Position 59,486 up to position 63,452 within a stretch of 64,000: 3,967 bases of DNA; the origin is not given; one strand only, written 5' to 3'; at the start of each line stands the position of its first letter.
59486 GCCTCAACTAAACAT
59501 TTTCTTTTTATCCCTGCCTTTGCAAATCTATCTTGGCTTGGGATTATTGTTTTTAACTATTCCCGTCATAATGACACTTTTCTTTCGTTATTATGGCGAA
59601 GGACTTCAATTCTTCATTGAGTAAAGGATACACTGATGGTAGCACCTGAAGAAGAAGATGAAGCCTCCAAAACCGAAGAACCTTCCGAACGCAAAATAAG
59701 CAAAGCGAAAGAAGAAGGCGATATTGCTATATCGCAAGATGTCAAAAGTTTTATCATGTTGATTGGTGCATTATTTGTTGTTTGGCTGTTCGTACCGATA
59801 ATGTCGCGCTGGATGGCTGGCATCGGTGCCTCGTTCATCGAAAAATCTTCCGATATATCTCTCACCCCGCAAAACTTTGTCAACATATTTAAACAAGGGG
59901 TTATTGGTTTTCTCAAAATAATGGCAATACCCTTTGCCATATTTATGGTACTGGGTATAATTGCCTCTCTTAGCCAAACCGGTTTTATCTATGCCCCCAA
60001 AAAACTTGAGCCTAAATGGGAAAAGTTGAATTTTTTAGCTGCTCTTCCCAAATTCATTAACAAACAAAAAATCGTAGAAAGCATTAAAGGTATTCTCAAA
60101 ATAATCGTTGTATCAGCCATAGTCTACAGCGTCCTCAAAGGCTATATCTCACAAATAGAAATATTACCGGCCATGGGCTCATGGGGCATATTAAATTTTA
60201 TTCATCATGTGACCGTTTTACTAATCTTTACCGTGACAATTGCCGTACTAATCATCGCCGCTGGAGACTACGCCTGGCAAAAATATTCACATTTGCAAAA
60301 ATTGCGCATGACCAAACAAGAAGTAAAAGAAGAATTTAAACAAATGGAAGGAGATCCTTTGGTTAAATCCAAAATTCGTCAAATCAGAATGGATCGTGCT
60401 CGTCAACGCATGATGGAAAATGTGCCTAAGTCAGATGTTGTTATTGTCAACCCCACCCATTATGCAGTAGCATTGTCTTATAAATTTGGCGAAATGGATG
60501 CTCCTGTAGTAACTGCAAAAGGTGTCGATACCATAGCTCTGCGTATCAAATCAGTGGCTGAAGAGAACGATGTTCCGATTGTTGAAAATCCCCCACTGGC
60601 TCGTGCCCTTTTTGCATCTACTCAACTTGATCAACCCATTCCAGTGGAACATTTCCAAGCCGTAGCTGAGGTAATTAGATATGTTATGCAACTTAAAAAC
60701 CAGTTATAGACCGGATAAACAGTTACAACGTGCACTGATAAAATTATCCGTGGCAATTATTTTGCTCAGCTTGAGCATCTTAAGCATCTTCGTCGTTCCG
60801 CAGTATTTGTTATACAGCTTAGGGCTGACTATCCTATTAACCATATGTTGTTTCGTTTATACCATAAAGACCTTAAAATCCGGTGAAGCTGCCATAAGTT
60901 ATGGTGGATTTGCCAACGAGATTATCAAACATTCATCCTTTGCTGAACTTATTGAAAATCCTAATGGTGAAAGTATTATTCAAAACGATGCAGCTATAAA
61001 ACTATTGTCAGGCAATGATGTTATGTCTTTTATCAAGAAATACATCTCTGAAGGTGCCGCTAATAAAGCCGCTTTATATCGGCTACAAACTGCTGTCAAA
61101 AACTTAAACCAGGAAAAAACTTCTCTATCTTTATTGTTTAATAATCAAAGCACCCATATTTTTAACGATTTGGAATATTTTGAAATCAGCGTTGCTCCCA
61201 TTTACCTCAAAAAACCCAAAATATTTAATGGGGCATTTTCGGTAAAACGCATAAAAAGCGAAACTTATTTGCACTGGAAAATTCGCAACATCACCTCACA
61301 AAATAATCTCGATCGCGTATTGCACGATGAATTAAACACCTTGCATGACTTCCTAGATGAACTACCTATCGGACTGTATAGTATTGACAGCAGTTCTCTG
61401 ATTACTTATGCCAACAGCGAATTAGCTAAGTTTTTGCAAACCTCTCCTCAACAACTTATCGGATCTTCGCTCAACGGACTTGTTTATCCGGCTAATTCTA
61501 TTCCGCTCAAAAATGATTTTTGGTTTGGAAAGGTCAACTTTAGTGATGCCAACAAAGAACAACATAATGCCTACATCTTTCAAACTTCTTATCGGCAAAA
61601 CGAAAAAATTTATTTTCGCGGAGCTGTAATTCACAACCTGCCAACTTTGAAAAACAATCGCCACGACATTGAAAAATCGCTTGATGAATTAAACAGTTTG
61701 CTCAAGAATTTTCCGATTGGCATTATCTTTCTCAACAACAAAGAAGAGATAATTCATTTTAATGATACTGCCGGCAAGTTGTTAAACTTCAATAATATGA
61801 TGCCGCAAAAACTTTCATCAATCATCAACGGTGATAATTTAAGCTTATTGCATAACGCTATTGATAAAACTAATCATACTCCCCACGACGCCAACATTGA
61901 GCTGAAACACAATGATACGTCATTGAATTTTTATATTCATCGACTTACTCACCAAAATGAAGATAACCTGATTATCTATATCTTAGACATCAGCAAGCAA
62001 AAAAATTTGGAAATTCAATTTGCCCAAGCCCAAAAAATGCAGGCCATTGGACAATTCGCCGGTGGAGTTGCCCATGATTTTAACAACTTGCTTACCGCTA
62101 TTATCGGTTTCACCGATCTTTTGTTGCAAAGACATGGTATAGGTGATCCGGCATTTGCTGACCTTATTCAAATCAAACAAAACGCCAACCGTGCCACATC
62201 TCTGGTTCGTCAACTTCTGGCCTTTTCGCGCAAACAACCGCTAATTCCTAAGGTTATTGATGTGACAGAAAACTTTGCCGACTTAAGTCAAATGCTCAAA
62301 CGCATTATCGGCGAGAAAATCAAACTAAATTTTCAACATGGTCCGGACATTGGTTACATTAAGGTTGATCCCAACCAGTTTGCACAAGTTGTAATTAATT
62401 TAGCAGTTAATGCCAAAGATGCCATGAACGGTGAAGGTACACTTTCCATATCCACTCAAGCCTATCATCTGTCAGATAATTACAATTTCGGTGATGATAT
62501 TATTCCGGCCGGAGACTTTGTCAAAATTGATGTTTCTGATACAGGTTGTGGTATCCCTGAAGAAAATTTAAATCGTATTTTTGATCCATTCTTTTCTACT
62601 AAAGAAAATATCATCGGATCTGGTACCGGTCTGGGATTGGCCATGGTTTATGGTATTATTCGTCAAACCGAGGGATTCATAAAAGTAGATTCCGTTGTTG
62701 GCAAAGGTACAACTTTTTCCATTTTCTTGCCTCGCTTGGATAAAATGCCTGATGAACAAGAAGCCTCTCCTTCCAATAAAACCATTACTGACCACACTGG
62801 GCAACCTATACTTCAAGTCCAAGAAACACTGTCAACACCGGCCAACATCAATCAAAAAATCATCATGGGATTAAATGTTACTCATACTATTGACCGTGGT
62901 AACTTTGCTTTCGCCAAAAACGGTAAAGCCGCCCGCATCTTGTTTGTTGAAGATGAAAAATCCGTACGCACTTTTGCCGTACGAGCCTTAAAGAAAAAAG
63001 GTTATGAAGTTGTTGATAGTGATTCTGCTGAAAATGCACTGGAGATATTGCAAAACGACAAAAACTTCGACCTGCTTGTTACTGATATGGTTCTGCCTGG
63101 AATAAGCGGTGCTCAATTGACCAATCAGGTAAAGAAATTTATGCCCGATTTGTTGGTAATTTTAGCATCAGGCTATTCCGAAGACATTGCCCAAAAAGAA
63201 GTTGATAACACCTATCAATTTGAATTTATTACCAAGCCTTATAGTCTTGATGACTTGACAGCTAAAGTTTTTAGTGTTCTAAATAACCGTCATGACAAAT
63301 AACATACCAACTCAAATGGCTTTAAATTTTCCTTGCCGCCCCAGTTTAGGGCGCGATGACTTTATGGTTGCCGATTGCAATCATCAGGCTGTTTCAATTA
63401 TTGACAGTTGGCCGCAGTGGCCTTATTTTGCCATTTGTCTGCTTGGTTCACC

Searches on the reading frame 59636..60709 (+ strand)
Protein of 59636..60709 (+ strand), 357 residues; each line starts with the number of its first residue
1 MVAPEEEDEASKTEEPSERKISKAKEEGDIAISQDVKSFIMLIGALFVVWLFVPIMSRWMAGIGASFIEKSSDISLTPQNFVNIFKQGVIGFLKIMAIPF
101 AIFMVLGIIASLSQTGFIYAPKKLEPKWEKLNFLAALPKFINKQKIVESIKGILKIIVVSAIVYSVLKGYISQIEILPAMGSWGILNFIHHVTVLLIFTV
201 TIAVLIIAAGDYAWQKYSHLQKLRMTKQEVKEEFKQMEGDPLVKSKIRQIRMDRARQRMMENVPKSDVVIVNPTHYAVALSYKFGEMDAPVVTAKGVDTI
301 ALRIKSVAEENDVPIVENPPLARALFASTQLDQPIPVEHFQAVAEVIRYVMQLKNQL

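Call 95: search_protein_families(library=pfam, proteins=[window:59636-60709:+], max_evalue=1e-8)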
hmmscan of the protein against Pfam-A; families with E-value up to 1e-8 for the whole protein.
window:59636-60709:+ (357 aa): 1 family
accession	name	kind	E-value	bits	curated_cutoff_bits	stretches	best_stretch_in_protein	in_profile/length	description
PF01312.24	Bac_export_2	-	9.8e-119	396.9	24.4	1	11-350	2-335/335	FlhB HrpN YscU SpaS Family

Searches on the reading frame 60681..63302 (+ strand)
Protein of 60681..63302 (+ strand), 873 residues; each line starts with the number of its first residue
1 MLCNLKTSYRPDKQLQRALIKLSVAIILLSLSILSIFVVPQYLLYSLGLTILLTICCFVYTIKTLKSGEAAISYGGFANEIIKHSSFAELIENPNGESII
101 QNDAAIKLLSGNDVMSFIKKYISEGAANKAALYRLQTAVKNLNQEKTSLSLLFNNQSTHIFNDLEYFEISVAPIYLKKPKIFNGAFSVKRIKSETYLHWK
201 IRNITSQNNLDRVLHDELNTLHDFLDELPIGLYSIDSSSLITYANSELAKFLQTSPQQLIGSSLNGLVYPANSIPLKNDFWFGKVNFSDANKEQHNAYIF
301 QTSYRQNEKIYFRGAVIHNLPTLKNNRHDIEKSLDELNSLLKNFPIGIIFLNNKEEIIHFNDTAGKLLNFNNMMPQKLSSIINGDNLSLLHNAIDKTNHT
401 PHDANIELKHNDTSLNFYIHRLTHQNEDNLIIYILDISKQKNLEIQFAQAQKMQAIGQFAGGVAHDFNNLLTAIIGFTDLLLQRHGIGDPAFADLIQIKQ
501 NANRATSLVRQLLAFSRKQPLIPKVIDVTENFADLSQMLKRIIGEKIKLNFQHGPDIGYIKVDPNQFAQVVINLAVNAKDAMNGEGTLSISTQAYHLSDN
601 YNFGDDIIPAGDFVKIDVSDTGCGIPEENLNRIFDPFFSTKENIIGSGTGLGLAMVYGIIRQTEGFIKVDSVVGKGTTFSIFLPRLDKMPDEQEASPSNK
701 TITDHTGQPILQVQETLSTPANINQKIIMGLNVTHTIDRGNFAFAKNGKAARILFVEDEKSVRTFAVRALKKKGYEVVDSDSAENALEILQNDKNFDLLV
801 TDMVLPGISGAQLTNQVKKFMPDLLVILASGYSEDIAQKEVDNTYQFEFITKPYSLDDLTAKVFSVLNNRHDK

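Call 95: search_protein_families(library=pfam, proteins=[window:60681-63302:+], max_evalue=1e-8)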
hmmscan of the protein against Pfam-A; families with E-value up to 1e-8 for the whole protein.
window:60681-63302:+ (873 aa): 3 families
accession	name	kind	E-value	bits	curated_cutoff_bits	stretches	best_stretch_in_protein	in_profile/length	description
PF02518.31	HATPase_c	-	1.1e-21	77.8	26.4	1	563-685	2-109/111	Histidine kinase-, DNA gyrase B-, and HSP90-like ATPase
PF00072.30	Response_reg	-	2.2e-18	66.9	30.2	1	753-863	1-110/111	Response regulator receiver domain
PF00512.31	HisKA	-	1.4e-09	38.3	26.9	1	456-519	2-64/66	His Kinase A (phospho-acceptor) domain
